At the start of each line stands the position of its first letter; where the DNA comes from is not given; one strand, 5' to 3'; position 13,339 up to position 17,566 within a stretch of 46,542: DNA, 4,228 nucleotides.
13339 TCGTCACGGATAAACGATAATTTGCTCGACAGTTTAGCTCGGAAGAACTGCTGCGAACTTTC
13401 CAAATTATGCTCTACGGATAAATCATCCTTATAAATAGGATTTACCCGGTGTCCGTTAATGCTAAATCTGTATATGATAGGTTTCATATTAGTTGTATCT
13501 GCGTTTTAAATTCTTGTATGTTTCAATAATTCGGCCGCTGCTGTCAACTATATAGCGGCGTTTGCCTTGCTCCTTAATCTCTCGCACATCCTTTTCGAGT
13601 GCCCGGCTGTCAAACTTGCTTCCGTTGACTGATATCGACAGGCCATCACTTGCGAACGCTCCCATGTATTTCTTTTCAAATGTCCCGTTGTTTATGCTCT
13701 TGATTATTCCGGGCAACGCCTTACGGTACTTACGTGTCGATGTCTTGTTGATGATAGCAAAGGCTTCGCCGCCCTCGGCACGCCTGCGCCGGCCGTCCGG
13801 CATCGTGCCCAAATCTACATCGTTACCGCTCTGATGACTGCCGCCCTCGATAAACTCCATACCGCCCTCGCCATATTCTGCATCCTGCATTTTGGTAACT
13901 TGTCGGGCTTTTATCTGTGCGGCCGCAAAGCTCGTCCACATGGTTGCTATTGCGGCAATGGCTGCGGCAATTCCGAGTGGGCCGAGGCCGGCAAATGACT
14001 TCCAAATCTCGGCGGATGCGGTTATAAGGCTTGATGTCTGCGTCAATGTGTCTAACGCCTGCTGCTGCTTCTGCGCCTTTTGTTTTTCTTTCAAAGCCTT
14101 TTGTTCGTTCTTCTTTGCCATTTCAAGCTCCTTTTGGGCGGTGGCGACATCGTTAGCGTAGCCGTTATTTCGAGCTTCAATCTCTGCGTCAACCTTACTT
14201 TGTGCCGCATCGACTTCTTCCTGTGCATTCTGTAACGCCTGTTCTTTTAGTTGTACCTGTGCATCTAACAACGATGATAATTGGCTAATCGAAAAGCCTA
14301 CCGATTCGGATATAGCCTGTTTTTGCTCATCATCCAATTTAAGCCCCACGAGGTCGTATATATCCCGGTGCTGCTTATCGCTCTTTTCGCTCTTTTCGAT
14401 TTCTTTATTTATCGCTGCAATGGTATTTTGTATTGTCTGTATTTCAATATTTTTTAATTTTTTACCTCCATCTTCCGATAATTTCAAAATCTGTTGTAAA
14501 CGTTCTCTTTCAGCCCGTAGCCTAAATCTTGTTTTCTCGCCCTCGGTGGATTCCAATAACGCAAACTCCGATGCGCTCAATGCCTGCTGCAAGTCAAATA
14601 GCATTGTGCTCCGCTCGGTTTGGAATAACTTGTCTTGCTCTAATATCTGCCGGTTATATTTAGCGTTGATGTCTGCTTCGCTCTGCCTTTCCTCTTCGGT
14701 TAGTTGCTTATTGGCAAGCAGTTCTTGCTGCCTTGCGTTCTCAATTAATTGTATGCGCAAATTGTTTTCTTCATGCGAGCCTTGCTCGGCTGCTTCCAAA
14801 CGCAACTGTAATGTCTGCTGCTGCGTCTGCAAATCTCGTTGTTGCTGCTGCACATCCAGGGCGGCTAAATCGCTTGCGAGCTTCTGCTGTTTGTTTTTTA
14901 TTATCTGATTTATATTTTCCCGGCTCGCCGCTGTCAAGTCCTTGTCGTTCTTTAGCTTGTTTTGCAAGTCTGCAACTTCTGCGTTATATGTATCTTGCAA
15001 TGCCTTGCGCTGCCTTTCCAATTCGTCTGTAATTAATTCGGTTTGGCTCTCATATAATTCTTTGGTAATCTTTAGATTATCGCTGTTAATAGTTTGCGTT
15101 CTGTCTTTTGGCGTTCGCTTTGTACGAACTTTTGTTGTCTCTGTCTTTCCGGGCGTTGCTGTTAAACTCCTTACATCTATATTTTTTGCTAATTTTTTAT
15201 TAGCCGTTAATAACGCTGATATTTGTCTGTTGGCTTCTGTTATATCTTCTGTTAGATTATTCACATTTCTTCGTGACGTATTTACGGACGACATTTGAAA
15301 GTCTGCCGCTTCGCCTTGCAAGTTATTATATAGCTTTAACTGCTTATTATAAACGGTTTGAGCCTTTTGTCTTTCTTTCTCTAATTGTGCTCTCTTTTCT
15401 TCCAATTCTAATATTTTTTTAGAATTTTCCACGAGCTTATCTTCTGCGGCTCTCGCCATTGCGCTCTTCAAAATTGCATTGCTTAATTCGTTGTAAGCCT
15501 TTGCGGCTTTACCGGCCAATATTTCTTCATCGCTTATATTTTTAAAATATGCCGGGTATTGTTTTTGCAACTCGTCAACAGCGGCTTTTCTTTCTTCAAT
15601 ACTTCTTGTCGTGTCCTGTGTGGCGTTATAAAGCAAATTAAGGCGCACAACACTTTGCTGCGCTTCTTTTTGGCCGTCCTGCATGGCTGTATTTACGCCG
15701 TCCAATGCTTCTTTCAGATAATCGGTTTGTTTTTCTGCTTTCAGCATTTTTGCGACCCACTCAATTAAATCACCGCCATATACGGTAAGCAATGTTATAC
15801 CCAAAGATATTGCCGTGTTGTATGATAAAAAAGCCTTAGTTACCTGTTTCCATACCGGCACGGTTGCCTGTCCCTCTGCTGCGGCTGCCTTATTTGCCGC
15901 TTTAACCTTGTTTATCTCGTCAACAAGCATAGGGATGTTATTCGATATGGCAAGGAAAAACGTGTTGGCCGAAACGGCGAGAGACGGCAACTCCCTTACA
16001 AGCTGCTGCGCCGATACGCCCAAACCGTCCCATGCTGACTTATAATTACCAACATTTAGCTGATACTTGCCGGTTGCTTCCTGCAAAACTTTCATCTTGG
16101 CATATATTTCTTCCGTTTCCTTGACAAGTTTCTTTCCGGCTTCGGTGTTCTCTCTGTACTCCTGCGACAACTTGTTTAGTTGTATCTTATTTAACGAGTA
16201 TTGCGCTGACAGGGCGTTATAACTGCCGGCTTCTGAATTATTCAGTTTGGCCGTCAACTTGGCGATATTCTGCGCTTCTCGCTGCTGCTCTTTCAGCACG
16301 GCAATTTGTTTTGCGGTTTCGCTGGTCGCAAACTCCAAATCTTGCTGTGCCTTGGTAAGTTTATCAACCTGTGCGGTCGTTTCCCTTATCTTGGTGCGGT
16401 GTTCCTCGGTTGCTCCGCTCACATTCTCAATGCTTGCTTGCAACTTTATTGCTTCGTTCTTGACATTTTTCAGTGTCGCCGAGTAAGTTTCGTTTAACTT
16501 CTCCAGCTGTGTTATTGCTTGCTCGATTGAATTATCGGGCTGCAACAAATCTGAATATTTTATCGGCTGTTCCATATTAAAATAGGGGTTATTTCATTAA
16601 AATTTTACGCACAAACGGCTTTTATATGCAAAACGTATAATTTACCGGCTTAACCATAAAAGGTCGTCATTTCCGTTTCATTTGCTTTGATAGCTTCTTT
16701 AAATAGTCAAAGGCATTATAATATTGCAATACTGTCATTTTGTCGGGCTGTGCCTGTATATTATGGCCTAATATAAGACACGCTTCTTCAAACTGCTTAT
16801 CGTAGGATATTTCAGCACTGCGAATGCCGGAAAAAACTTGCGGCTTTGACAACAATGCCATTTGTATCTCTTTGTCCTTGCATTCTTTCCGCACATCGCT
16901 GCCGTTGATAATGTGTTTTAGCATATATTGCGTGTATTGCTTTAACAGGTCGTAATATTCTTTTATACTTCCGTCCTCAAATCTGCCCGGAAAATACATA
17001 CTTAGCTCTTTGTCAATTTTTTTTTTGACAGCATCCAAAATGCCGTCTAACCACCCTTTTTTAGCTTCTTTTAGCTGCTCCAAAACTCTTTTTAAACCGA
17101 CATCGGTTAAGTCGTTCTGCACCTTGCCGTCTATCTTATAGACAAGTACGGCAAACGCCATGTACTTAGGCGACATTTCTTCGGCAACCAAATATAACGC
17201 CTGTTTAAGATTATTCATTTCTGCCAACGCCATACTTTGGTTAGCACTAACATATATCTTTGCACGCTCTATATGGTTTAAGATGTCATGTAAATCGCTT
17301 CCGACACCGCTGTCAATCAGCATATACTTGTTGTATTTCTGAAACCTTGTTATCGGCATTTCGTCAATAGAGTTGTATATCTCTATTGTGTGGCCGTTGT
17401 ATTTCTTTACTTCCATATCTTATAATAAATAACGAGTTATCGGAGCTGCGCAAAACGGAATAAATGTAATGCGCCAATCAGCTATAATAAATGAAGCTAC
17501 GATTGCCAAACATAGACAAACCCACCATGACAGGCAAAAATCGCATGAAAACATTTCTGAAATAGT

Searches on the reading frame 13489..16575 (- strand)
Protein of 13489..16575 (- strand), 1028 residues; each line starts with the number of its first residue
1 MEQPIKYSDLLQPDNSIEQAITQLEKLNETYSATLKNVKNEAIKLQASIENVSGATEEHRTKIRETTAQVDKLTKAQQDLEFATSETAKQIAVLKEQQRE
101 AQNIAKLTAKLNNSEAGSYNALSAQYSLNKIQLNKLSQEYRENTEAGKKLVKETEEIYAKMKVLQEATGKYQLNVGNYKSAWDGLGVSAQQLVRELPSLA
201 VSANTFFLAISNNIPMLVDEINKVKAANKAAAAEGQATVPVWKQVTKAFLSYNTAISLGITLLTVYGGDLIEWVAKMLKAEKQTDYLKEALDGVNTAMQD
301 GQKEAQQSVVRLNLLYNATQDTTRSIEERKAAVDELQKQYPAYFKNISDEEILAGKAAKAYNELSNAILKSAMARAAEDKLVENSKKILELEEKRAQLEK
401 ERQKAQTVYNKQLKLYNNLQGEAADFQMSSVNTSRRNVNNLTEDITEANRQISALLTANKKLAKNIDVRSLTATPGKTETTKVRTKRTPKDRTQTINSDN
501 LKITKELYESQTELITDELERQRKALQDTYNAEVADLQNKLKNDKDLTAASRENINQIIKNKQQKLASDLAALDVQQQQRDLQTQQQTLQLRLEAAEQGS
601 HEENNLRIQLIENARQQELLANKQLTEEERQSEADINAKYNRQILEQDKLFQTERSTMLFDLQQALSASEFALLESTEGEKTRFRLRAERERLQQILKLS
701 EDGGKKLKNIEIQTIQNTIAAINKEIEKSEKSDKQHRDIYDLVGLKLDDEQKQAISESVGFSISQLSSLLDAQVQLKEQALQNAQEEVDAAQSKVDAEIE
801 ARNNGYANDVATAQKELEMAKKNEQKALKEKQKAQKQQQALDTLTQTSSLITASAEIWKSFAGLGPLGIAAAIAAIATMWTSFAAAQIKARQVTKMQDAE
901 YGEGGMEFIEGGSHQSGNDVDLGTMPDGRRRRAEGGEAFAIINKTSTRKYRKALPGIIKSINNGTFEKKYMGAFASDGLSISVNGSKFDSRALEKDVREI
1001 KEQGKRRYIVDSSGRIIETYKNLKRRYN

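Call 14: search_protein_families(library=phrogs, proteins=[window:13489-16575:-], max_evalue=0.001)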
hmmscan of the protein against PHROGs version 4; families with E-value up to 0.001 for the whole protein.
window:13489-16575:- (1028 aa): 5 families
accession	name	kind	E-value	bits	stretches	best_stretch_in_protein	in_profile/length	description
phrog_20660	-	tail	3.6e-261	871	1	1-1027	2-1105/1106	tail length tape measure protein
phrog_14476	-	head and packaging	2.2e-52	179.3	1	8-498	63-545/1103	virion structural protein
phrog_14295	-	unknown function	4.6e-43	148.2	1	35-638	113-770/1439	-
phrog_30292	-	unknown function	1.4e-09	38.1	1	209-419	112-319/677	-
phrog_9959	-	tail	7.8e-07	28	1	229-408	472-638/1708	tail length tape measure protein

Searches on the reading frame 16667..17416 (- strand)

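Call 14: search_protein_families(library=phrogs, proteins=[window:16667-17416:-], max_evalue=0.001)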
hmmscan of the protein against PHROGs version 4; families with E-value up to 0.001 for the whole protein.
window:16667-17416:- (249 aa): 1 family
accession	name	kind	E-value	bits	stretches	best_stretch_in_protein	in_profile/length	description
phrog_8914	-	head and packaging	2.5e-66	224.7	1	1-245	1-248/250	virion structural protein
